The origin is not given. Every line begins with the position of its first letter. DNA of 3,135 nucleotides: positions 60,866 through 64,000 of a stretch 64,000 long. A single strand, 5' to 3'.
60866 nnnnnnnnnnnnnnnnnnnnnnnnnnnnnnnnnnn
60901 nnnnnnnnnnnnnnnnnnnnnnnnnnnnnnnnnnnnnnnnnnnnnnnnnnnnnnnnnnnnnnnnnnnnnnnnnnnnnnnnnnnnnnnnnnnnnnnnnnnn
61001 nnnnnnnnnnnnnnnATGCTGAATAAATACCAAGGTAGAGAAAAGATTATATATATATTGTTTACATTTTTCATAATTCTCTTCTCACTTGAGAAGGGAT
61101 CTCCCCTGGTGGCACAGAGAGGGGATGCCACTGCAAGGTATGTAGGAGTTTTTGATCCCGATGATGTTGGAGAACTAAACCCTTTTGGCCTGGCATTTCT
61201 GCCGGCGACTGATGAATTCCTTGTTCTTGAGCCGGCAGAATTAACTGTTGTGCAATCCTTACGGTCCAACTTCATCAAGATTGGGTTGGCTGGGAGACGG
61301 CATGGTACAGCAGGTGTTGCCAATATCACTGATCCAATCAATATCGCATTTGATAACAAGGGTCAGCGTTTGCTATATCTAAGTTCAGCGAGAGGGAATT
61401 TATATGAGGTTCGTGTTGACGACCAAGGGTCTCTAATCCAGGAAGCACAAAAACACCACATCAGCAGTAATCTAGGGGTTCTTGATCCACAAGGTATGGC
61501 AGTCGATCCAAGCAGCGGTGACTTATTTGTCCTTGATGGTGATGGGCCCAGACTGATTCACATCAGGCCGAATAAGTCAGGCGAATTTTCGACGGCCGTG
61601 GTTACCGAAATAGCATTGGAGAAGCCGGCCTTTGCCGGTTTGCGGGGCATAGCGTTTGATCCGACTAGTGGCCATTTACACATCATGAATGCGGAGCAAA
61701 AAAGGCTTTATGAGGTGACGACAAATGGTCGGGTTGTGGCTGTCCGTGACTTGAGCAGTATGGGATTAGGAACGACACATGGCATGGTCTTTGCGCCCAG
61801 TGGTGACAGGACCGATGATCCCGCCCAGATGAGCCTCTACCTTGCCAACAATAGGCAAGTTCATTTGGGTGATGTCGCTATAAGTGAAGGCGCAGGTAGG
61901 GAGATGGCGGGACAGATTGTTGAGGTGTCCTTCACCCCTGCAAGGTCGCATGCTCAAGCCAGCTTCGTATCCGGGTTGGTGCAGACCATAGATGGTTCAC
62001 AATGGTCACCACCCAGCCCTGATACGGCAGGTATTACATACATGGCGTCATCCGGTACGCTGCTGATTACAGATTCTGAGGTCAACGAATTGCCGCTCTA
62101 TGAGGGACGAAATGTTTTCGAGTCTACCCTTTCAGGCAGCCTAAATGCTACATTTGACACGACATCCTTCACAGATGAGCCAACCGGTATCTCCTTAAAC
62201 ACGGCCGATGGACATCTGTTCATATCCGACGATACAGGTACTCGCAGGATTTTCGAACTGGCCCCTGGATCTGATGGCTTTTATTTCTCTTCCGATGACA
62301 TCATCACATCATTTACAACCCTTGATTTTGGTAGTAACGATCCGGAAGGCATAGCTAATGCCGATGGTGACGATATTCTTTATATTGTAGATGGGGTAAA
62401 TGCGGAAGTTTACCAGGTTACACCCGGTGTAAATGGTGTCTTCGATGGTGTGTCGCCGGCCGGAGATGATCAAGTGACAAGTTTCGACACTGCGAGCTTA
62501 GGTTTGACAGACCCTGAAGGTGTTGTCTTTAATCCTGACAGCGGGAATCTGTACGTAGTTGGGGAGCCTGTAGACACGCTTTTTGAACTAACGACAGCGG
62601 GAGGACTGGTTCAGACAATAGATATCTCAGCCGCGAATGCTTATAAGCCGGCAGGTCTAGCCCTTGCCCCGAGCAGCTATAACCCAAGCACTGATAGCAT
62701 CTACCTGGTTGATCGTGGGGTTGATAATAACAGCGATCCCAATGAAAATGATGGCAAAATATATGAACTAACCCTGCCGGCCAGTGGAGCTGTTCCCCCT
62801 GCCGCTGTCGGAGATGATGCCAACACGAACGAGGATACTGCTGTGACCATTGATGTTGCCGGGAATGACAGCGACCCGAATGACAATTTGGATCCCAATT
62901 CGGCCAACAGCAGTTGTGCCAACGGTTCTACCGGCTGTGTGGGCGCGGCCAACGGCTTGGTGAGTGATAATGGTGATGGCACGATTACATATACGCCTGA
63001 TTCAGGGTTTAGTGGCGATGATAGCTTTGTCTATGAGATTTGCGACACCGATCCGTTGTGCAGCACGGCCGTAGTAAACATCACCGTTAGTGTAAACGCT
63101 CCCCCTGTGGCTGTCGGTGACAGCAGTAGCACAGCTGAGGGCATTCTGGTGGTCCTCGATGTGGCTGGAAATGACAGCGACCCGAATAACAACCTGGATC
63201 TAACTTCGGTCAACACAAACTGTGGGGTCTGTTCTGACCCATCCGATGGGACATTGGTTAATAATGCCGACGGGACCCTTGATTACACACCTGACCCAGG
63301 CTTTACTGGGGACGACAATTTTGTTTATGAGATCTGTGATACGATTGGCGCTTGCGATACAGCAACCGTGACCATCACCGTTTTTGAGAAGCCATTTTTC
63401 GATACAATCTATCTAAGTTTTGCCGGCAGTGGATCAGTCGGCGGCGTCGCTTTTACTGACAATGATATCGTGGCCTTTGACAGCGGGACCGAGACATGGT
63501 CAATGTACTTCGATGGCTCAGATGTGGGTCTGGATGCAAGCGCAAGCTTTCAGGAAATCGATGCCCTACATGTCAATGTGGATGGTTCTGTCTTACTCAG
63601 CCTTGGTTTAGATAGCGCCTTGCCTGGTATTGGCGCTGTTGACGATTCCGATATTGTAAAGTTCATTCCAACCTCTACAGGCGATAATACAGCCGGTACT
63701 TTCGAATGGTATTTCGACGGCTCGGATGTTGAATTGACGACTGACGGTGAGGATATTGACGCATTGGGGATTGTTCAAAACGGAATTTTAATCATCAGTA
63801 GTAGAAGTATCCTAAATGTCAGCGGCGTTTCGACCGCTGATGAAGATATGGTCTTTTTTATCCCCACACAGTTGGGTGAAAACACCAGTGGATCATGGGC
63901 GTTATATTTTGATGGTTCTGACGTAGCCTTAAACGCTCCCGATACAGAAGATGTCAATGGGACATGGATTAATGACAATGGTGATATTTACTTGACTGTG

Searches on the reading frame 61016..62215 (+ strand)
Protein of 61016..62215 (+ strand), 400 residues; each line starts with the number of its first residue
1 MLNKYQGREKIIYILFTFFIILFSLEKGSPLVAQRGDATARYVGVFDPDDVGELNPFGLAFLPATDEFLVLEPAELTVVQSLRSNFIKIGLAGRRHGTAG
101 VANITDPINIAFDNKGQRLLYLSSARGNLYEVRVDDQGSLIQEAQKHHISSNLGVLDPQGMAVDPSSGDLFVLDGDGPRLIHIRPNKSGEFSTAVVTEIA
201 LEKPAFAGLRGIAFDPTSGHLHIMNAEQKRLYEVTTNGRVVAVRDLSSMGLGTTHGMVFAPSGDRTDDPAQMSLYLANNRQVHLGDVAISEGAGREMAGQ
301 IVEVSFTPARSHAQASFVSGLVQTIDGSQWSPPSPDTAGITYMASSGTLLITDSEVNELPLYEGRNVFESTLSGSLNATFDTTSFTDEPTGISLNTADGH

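Call 21: find_homologous_proteins(query=window:61016-62215:+)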
Query window:61016-62215:+ (400 aa): 149 proteins with E <= 0.001 among 8000 candidates; the best 120 are listed.
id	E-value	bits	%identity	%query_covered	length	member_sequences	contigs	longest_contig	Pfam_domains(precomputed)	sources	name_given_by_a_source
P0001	1.3e-118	414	63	73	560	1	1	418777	PF22352.3,PF06977.18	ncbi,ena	-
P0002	2.6e-116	407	51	97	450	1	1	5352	PF01436.28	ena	-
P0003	2.5e-101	357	46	94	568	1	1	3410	PF06977.18,PF01436.28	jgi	-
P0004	7.8e-93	329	42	99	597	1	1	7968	PF06977.18,PF01436.28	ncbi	ncbi:MAG: hypothetical protein P8189_20035, partial [Anaerolineae bacterium]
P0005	4.9e-86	307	41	92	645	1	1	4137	PF06977.18,PF01436.28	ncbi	ncbi:MAG: SdiA-regulated domain-containing protein, partial [Gemmatimonadales bacterium]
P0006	5.2e-86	307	45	90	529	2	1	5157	PF06977.18,PF13449.13,PF01436.28,PF08450.19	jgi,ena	-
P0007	1.1e-83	299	43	96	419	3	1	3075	PF01436.28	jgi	jgi:DNA-binding beta-propeller fold protein YncE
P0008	4.0e-83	298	41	91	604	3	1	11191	PF06977.18,PF01436.28,PF08450.19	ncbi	ncbi:MAG: SdiA-regulated domain-containing protein, partial [Anaerolineae bacterium]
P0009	1.3e-79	286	41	92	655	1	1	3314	PF01436.28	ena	-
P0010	5.0e-79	284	38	96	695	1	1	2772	PF06977.18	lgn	-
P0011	6.4e-79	284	37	96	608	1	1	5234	PF06977.18,PF01436.28,PF08450.19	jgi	jgi:uncharacterized protein YjiK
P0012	9.8e-77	276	40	97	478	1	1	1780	PF06977.18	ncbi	ncbi:MAG: hypothetical protein P8Y03_29260, partial [Anaerolineales bacterium]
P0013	8.5e-76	273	42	98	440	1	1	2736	-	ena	-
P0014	1.5e-75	273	38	100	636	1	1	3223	PF06977.18,PF01436.28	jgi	jgi:hypothetical protein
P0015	1.8e-75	272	38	98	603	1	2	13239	PF06977.18,PF01436.28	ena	-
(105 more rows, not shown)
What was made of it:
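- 61016..64000 (+): Start of the giant surface-protein gene, which runs off the window. It is the downstream gene at this locus only. Its homologues are mostly from Anaerolineae/Chloroflexota MAGs (call 21).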

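Call 22: find_encoding_contigs(protein=P0001, flank=10000, max_places=3)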
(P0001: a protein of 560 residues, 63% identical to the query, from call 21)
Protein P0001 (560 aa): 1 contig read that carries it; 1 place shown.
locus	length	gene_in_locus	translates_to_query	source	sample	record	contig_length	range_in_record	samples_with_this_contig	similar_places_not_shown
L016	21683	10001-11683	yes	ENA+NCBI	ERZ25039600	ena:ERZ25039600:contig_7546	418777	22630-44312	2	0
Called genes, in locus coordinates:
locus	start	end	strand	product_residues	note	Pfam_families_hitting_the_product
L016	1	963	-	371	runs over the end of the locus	PF13565:HTH_32 (weak)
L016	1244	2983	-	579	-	PF07705:CARDB (weak), PF18998:Flg_new_2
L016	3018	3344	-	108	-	-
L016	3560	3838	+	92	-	-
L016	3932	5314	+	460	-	PF04932:Wzy_C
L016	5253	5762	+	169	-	PF13428:TPR_14 (faint), PF13432:TPR_16 (faint), PF07719:TPR_2 (faint), PF13431:TPR_17 (faint), PF14559:TPR_19 (faint), PF13414:TPR_11 (faint), PF13181:TPR_8 (faint), PF00515:TPR_1 (faint)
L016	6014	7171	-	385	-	-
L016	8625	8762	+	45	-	-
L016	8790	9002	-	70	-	-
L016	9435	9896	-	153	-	-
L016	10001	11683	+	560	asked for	PF06977:SdiA-regulated (faint), PF22352:K319L-like_PKD (weak)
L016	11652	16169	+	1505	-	PF13229:Beta_helix, PF22352:K319L-like_PKD, PF17803:Cadherin_4, PF17892:Cadherin_5, PF17963:Big_9, PF17803:Cadherin_4, PF17892:Cadherin_5, PF17963:Big_9, +7 more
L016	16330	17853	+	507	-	PF02706:Wzz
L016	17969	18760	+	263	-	PF14520:HHH_5 (faint)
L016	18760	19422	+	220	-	PF02698:DUF218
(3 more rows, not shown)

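Call 23: find_encoding_contigs(protein=P0002, flank=10000, max_places=3)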
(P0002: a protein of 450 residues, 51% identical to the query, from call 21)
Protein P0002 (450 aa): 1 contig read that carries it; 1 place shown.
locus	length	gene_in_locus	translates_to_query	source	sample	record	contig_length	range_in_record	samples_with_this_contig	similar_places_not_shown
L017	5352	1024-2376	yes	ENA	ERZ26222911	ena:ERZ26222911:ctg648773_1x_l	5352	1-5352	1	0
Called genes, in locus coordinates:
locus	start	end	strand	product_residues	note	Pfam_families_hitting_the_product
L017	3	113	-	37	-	?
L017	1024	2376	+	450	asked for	PF01436:NHL (faint)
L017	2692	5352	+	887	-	?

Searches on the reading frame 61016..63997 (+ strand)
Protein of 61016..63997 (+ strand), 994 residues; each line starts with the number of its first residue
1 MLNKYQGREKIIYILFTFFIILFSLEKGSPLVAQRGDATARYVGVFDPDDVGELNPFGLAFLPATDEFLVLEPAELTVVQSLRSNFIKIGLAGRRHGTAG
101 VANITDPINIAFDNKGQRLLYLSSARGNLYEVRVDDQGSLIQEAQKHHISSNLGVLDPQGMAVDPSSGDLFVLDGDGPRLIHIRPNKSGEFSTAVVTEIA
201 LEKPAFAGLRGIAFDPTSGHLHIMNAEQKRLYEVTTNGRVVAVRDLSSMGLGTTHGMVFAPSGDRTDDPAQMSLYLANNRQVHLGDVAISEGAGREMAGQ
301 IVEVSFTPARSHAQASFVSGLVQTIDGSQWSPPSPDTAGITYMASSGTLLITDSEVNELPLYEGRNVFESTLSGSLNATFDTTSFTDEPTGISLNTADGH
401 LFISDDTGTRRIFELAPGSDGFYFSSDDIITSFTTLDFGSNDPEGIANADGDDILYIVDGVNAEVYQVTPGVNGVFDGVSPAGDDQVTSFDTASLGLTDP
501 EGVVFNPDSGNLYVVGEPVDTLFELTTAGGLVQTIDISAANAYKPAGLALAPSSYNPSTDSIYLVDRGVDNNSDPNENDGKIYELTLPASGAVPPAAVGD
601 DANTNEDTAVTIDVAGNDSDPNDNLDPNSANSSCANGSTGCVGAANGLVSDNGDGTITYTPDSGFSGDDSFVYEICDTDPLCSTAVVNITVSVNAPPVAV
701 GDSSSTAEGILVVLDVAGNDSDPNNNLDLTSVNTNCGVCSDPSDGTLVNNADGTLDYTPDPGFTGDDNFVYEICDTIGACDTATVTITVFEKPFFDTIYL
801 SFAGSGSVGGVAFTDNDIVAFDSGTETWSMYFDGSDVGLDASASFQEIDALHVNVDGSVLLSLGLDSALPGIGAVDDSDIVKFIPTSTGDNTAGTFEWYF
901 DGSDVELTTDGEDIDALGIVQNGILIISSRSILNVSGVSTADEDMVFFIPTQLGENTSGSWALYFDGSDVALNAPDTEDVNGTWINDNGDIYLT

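Call 14: search_protein_families(library=pfam, proteins=[window:61016-63997:+])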
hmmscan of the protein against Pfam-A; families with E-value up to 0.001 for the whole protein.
window:61016-63997:+ (994 aa): 5 families
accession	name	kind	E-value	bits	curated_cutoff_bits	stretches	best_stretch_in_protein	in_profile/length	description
PF17963.7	Big_9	-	6.3e-36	123.6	23.6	2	694-788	1-89/89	Bacterial Ig domain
PF17892.7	Cadherin_5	-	5.2e-22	77.9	26.5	2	693-789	1-97/98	Cadherin-like domain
PF17803.7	Cadherin_4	-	1.3e-14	54.9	25.1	2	685-757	1-71/71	Bacterial cadherin-like domain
PF06977.17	SdiA-regulated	-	5.5e-12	45.8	21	1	76-249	37-214/249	SdiA-regulated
PF01436.27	NHL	-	6e-06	26.5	20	0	387-412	2-25/28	NHL repeat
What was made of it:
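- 61016..64000 (+): Domains are SdiA-regulated, NHL, Cadherin_4/5 and Big_9 (call 14).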
